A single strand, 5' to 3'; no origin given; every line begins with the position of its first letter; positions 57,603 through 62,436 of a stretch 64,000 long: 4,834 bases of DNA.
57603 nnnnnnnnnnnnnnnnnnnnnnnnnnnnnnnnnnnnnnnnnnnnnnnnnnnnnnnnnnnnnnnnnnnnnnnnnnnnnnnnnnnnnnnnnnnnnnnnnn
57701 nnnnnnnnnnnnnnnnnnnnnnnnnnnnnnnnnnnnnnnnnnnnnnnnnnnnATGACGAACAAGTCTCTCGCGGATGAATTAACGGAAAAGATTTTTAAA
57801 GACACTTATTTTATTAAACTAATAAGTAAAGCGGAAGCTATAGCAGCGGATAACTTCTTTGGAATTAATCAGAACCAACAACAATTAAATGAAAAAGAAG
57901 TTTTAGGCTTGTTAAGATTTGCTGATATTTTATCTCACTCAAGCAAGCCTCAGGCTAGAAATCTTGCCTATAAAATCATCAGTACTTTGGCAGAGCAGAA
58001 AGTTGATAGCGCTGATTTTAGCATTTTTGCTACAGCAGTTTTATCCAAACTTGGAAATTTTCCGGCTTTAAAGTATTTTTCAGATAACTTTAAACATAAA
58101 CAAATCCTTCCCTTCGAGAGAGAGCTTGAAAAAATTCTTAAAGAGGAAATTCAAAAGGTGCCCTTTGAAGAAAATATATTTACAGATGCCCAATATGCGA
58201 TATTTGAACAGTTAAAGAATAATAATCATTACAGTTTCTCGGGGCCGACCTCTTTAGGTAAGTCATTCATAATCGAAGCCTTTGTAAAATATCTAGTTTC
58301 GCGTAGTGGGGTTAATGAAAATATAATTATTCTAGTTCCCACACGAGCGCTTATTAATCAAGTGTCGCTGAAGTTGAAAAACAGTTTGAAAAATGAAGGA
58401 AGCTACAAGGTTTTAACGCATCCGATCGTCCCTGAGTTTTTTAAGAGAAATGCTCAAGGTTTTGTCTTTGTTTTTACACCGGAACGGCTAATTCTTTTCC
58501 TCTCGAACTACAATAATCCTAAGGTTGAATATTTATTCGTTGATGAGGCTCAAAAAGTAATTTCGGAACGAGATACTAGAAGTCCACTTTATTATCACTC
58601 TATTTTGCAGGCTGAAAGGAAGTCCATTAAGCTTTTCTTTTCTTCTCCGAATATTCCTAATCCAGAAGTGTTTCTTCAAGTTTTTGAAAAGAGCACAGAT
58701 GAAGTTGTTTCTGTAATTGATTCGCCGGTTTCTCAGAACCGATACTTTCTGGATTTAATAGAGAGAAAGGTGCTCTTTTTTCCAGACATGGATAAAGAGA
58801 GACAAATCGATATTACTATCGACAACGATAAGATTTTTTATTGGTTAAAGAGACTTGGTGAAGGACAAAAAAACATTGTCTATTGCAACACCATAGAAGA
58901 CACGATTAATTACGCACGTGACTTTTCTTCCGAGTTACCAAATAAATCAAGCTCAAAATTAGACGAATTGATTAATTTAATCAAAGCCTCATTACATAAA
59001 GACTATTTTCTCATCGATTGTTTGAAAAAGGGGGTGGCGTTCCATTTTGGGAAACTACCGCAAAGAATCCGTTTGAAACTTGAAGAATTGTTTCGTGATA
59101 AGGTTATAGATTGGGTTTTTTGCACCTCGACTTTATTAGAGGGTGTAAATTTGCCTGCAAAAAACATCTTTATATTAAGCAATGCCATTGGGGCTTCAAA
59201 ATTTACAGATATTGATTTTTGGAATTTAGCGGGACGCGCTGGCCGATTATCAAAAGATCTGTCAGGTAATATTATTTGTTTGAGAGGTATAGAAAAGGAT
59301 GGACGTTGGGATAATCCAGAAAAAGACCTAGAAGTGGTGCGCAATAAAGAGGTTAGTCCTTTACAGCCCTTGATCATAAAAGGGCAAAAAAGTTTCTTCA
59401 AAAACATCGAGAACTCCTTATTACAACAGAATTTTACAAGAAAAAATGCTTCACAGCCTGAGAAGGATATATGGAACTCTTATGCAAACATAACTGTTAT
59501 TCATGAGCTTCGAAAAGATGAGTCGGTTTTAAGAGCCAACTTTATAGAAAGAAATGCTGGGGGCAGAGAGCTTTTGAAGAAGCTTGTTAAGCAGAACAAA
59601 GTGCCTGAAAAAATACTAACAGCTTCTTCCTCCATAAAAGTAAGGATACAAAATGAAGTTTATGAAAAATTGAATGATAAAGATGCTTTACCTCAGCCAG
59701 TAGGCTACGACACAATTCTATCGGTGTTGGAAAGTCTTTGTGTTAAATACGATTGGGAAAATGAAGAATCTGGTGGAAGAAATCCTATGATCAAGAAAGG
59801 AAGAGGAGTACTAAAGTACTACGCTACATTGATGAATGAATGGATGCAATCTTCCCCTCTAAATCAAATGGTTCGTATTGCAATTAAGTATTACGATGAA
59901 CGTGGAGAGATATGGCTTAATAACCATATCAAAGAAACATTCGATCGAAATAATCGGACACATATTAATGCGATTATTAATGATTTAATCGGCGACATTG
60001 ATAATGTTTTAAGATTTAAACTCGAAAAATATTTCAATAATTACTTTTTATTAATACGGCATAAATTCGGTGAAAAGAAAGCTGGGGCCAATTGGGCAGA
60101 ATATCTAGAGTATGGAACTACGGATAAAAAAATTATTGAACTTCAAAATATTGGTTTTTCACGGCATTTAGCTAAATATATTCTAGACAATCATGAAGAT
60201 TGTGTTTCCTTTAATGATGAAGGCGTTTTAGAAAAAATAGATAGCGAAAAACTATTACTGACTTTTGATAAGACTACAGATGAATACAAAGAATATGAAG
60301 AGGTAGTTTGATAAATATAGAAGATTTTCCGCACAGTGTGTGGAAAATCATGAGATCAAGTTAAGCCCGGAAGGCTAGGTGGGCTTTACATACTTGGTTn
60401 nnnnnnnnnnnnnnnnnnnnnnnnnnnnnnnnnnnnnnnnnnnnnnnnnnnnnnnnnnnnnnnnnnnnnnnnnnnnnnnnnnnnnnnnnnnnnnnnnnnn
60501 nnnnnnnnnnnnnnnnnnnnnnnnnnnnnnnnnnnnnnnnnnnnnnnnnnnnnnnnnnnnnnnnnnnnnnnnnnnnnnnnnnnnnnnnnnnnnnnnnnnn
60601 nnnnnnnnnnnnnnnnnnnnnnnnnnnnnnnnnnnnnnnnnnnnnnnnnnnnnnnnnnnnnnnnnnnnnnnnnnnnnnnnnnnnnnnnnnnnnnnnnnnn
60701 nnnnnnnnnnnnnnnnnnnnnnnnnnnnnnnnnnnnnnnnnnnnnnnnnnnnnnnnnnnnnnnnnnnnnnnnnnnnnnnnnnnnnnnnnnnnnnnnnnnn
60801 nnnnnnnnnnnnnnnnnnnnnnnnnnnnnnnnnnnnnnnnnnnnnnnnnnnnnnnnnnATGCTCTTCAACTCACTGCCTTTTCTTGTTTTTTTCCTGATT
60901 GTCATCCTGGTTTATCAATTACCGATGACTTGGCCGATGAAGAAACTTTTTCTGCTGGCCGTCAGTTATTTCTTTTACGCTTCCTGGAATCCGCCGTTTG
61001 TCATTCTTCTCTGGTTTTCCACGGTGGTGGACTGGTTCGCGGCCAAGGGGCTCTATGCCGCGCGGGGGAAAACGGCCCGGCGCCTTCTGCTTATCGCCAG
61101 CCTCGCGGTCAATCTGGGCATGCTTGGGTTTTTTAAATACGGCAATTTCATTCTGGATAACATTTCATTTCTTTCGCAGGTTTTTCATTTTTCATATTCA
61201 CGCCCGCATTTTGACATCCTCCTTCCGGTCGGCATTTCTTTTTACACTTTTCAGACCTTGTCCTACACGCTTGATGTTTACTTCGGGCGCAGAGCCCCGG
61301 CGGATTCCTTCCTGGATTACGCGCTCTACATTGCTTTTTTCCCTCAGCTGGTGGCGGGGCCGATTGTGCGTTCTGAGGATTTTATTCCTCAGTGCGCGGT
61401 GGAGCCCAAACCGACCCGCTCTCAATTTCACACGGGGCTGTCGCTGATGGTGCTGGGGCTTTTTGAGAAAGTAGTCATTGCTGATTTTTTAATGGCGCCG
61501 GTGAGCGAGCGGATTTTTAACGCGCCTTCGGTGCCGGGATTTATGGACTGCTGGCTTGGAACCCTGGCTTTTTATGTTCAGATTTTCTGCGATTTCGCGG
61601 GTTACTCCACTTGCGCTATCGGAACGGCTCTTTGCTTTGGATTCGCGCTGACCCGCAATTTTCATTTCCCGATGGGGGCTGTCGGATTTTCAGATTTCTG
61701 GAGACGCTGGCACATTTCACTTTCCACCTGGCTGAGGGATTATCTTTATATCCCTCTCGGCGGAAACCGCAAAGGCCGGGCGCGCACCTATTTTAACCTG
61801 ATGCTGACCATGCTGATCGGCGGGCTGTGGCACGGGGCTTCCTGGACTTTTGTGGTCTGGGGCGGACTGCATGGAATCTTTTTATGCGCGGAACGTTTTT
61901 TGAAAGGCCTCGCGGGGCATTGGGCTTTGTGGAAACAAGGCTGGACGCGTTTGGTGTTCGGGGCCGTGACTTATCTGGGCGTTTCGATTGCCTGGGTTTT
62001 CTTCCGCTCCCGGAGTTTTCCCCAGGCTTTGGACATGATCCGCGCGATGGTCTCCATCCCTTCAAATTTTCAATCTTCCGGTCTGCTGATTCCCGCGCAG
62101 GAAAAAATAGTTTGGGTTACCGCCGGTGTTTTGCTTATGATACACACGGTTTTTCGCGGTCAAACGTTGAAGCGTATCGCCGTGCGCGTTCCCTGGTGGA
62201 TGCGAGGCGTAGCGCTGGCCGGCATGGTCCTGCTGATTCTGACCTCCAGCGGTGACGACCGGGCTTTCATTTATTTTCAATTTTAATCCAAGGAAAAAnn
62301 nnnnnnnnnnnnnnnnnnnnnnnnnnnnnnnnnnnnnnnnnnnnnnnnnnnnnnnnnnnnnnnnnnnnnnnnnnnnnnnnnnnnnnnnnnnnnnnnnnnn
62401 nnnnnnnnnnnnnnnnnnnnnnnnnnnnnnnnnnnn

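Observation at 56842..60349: Hachiman-like HamA/HamB pair at the distal end of the island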

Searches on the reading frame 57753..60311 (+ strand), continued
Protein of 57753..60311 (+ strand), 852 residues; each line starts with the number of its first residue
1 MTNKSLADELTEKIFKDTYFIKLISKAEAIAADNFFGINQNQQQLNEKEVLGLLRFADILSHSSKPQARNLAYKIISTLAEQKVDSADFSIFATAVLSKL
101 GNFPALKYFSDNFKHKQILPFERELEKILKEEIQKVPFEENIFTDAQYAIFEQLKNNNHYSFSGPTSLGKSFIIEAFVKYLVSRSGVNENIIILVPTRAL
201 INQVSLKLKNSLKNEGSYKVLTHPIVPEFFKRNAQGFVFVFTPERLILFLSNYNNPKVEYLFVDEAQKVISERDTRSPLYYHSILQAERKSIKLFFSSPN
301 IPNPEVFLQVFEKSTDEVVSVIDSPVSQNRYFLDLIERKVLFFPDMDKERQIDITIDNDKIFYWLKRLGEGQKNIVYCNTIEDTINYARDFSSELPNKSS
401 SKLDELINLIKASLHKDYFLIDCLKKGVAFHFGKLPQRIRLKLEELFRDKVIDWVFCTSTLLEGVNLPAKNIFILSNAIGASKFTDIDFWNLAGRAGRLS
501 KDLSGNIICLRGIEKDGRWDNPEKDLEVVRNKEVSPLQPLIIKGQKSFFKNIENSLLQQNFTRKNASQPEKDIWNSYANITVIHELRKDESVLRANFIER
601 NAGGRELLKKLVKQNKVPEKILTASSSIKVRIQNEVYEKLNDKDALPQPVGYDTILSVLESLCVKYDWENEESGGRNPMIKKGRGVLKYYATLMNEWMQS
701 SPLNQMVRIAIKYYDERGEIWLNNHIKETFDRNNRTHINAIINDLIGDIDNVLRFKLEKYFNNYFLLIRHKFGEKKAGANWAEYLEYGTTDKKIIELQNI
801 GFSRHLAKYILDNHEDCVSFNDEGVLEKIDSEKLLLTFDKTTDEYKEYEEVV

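Call 63: predict_structure(alignment_id=A3)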
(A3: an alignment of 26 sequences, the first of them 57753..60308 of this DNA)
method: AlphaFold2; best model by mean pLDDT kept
length: 852 residues; sequences in the alignment: 26
mean_pLDDT: 87.6   pTM: 0.87
mean pLDDT of the five models: 87.6, 85.6, 84.3, 83.8, 79.2
residues with pLDDT >= 90: 458; 70-90: 340; 50-70: 46; < 50: 8
segments of 3 or more residues with pLDDT < 50: 1-3
pLDDT, mean of each block of 10 residues (from residue 1): 72 94 92 84 81 95 91 92 83 91 86 74 88 87 90 93 85 90 78 87 85 84 85 85 91 88 91 86 93 93 93 92 81 92 88 88 92 88 89 92 94 94 95 83 89 84 66 74 75 74 85 64 83 86 88 93 84 92 91 94 94 94 92 95 88 96 93 76 83 94 93 91 78 93 90 91 95 91 93 91 89 93 89 90 83 75
secondary structure, 60 per line:
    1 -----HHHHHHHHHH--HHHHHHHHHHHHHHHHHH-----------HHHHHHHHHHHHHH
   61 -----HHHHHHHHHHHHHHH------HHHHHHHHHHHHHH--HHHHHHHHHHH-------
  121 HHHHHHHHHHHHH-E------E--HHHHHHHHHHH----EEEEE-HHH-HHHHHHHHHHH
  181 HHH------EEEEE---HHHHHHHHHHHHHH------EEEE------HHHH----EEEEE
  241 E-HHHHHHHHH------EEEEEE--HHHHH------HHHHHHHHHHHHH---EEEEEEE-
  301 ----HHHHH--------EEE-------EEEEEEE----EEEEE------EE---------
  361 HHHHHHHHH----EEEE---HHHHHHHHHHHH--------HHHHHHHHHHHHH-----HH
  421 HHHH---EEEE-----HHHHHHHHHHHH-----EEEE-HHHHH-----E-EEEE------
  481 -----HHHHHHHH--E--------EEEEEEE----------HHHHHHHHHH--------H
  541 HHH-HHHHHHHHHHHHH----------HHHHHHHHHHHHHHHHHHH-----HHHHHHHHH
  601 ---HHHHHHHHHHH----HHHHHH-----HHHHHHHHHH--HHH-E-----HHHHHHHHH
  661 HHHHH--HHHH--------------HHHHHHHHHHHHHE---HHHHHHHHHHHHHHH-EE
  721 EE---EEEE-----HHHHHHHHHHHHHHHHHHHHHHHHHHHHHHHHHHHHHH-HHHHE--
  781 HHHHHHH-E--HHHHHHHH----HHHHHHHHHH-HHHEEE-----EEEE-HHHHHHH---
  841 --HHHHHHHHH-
elements in order (helices of 4 or more, strands of 3 or more residues): H6-15 H18-35 H47-60 H66-80 H87-100 H103-113 H121-133 H145-155 E160-164 H170-183 E190-194 H198-211 E218-221 H228-231 E236-241 H243-251 E258-263 H266-270 H277-289 E293-299 H305-309 E318-320 E328-334 E339-343 H361-369 E374-377 H381-392 H401-413 H419-424 E428-431 H437-448 E454-457 H459-463 E471-474 H486-493 E505-511 H522-531 H540-543 H545-557 H568-586 H592-600 H604-614 H619-624 H630-639 H652-665 H668-671 H686-698 H703-717 E719-722 E726-729 H735-772 H774-777 H781-787 H792-799 H804-813 E818-820 E826-829 H831-837 H843-851

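Call 65: fold_search(model_id=the predicted structure, library=pdb)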
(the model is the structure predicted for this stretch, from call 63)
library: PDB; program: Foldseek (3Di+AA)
matches with E <= 10: 1325; with E <= 0.001: 611
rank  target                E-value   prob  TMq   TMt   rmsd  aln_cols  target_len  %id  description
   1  8vxa_A                5.6e-21  1.00  0.68  0.52   7.7      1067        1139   15  Structure of HamB-DNA complex, conformation 1, from the Escherichia coli Hachiman defense system (released 2024-03-13)
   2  2va8_A                4.5e-20  1.00  0.50  0.59   9.6       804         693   16  DNA Repair Helicase Hel308 (released 2008-01-15)
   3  2va8_B                1.0e-19  1.00  0.50  0.60   9.8       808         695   16  DNA Repair Helicase Hel308 (released 2008-01-15)
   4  8vx9_B                6.2e-19  1.00  0.66  0.49  10.8      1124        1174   14  Structure of HamAB apo complex from the Escherichia coli Hachiman defense system (released 2024-03-13)
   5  2zj2                  9.6e-19  1.00  0.49  0.61   9.2       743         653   16  Archaeal DNA helicase Hjm apo state in form 1 (released 2009-02-10)
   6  9b15_B                1.8e-18  1.00  0.50  0.60   9.3       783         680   16  Superfamily 2 helicase Hel308 containing the beta-hairpin from DNA pol theta helicase-like domain (released 2025-03-19)
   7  5a9j_B                2.2e-18  1.00  0.53  0.56   9.0       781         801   14  Crystal structure of the Helicase domain of human DNA polymerase theta, apo-form (released 2015-12-16)
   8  2zj5                  2.9e-18  1.00  0.51  0.62   8.9       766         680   15  Archaeal DNA helicase Hjm complexed with ADP in form 1 (released 2009-02-10)
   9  9b15_A                4.3e-18  1.00  0.49  0.60   9.2       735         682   16  Superfamily 2 helicase Hel308 containing the beta-hairpin from DNA pol theta helicase-like domain (released 2025-03-19)
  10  2zj8                  5.2e-18  1.00  0.51  0.60   9.1       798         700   15  Archaeal DNA helicase Hjm apo state in form 2 (released 2009-02-10)
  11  5a9j_D                1.0e-17  1.00  0.55  0.60   8.5       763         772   14  Crystal structure of the Helicase domain of human DNA polymerase theta, apo-form (released 2015-12-16)
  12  5aga                  2.1e-17  1.00  0.52  0.56   8.7       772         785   14  Crystal structure of the Helicase domain of human DNA polymerase theta in complex with AMPPNP (released 2015-02-25)
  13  9bha_B                2.6e-17  1.00  0.48  0.51  13.2       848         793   14  Human DNA polymerase theta helicase domain dimer bound to DNA in the microhomology annealed conformation (released 2024-05-01)
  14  2p6r_A                2.9e-17  1.00  0.48  0.58   9.2       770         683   16  Crystal structure of superfamily 2 helicase Hel308 in complex with unwound DNA (released 2007-06-12)
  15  5a9f                  3.0e-17  1.00  0.54  0.58   8.8       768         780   14  Crystal structure of the Helicase domain of human DNA polymerase theta in complex with ADP (released 2015-12-16)
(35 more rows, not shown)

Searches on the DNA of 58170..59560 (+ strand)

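Call 48: search_dna_similar(query=window:58170-59560:+, collection=ecoli_genomes, mode=distant, max_rows=10)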
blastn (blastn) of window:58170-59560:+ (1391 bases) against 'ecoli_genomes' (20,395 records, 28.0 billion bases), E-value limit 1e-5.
No match.

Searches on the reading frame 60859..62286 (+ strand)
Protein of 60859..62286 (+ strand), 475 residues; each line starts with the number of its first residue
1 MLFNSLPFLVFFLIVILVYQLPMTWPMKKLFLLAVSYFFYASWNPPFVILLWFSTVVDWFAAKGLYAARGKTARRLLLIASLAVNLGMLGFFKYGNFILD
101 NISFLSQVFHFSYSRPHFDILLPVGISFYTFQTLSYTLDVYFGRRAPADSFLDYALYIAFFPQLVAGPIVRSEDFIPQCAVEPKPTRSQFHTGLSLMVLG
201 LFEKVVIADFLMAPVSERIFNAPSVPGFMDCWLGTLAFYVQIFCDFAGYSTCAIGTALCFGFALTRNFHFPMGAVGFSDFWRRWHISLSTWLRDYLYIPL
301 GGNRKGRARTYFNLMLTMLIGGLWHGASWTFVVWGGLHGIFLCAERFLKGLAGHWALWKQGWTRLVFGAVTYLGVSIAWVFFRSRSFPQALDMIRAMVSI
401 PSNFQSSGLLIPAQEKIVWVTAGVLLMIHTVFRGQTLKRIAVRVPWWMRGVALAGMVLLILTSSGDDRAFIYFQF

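Call 8: search_protein_families(library=pfam, proteins=[window:60859-62286:+], max_evalue=0.001)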
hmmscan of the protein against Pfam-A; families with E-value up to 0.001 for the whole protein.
window:60859-62286:+ (475 aa): 1 family
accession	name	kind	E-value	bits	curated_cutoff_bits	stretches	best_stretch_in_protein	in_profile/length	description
PF03062.24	MBOAT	-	2.9e-34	119.3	27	1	150-381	80-330/337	MBOAT, membrane-bound O-acyltransferase family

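Call 31: find_homologous_proteins(query=window:60859-62283:+, max_evalue=1e-30)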
Query window:60859-62283:+ (475 aa): 8000 proteins with E <= 1e-30 among 8000 candidates; the best 120 are listed.
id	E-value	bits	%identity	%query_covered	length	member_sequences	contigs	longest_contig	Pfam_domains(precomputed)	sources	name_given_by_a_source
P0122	0.0e+0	1085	100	100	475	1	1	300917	PF03062.25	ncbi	-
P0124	2.1e-232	790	74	100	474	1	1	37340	PF03062.25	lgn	-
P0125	3.6e-226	770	72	100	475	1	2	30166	PF03062.25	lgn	-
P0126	3.8e-222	756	71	100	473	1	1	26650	PF03062.25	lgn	-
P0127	6.3e-209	713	67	100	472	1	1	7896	PF03062.25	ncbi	-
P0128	2.5e-188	645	62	100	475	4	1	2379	PF03062.25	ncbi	-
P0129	6.4e-180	617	58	100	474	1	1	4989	PF03062.25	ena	-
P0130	3.8e-179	615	58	100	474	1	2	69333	PF03062.25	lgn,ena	-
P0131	8.2e-179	614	59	100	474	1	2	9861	PF03062.25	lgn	-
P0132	1.3e-177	610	58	100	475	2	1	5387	PF03062.25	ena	-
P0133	4.8e-177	608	56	100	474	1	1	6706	PF03062.25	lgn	-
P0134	5.0e-177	608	58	100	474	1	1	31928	PF03062.25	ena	-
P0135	9.4e-177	607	56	100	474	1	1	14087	PF03062.25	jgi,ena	-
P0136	2.9e-176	605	57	100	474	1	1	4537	PF03062.25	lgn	-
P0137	5.7e-176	604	57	100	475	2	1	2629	PF03062.25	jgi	jgi:alginate O-acetyltransferase complex protein AlgI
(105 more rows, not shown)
